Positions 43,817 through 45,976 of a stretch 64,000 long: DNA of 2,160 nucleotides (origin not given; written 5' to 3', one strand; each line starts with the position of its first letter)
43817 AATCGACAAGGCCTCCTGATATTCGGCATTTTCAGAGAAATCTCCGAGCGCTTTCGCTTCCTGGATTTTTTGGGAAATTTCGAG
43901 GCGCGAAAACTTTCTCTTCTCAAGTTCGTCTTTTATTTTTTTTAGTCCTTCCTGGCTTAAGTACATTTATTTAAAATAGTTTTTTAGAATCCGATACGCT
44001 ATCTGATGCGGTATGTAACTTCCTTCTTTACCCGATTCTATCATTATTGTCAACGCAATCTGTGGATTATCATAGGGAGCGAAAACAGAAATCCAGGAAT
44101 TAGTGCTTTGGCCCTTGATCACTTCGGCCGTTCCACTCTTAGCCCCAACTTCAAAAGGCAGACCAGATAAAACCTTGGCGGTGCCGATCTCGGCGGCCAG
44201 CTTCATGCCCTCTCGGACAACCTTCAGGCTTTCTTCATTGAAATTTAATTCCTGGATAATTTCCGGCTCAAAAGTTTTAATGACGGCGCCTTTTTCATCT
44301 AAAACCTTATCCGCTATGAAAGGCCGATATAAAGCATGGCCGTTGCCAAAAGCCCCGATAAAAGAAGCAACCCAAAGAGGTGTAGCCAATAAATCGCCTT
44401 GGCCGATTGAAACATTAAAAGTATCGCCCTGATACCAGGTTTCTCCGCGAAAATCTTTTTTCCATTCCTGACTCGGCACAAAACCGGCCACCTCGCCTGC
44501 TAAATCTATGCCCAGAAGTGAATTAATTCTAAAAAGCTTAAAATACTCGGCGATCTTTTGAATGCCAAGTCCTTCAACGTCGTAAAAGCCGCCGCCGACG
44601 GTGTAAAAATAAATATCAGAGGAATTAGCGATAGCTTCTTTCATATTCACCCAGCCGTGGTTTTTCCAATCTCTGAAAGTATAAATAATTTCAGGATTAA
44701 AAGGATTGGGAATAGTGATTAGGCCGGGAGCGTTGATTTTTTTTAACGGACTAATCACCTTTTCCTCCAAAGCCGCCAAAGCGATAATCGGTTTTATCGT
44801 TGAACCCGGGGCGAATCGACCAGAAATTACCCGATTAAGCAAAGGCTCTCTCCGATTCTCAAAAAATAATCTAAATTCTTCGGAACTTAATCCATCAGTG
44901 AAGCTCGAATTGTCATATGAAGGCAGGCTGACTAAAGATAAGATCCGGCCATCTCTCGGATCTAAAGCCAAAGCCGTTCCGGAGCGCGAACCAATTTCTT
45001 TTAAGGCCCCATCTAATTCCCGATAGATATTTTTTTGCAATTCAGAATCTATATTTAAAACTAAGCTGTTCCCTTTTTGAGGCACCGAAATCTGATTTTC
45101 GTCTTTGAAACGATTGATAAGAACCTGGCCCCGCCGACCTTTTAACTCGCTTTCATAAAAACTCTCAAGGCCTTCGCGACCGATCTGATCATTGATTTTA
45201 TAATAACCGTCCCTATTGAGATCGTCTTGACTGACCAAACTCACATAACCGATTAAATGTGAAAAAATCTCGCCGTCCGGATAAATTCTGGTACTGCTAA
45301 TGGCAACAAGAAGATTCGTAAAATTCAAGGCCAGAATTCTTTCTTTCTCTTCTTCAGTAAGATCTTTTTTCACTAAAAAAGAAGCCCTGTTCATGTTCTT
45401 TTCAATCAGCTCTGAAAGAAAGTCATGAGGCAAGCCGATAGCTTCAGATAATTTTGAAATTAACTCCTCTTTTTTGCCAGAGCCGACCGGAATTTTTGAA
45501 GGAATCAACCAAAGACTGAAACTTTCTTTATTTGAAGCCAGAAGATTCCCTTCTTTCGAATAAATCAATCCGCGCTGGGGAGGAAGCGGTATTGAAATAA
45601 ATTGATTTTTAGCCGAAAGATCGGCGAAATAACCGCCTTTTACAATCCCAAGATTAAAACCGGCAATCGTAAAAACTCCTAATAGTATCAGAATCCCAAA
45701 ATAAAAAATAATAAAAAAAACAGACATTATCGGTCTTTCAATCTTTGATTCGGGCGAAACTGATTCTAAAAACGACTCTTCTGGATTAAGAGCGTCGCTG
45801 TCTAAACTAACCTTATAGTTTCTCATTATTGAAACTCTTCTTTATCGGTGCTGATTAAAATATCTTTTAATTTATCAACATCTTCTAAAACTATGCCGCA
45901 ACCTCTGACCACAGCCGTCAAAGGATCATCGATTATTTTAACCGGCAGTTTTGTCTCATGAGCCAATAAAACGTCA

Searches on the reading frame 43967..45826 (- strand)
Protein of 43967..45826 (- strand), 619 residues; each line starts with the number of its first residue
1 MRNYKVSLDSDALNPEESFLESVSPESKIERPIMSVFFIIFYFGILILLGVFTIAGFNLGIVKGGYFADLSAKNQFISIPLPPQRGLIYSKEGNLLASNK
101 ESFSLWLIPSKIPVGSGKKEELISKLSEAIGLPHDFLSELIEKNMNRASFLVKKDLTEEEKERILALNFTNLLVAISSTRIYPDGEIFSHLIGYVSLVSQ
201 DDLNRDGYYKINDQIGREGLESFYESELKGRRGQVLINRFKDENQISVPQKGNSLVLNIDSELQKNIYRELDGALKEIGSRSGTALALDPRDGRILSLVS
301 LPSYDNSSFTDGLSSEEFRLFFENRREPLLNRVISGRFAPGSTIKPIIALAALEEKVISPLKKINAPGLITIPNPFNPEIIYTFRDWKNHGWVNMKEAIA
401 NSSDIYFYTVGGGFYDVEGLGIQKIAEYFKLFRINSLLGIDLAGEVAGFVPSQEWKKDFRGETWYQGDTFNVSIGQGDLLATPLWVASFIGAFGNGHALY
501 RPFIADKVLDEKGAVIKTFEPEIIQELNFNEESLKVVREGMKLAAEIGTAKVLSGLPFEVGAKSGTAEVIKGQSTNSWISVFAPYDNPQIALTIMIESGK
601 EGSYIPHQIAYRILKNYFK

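Call 47: search_protein_families(library=pfam, proteins=[window:43967-45826:-], max_evalue=0.001)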
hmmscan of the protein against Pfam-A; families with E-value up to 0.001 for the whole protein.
window:43967-45826:- (619 aa): 3 families
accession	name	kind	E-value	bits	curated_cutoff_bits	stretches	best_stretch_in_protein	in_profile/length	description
PF00905.27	Transpeptidase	-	5.4e-52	177.3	22.1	1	283-615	1-299/299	Penicillin binding protein transpeptidase domain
PF03717.20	PBP_dimer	-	3.4e-30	106.2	24.4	1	81-246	2-176/180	Penicillin-binding Protein dimerisation domain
PF21922.1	PBP_dimer_2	-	0.00019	22.1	27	0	179-199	24-44/83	Penicillin binding protein A dimerisation domain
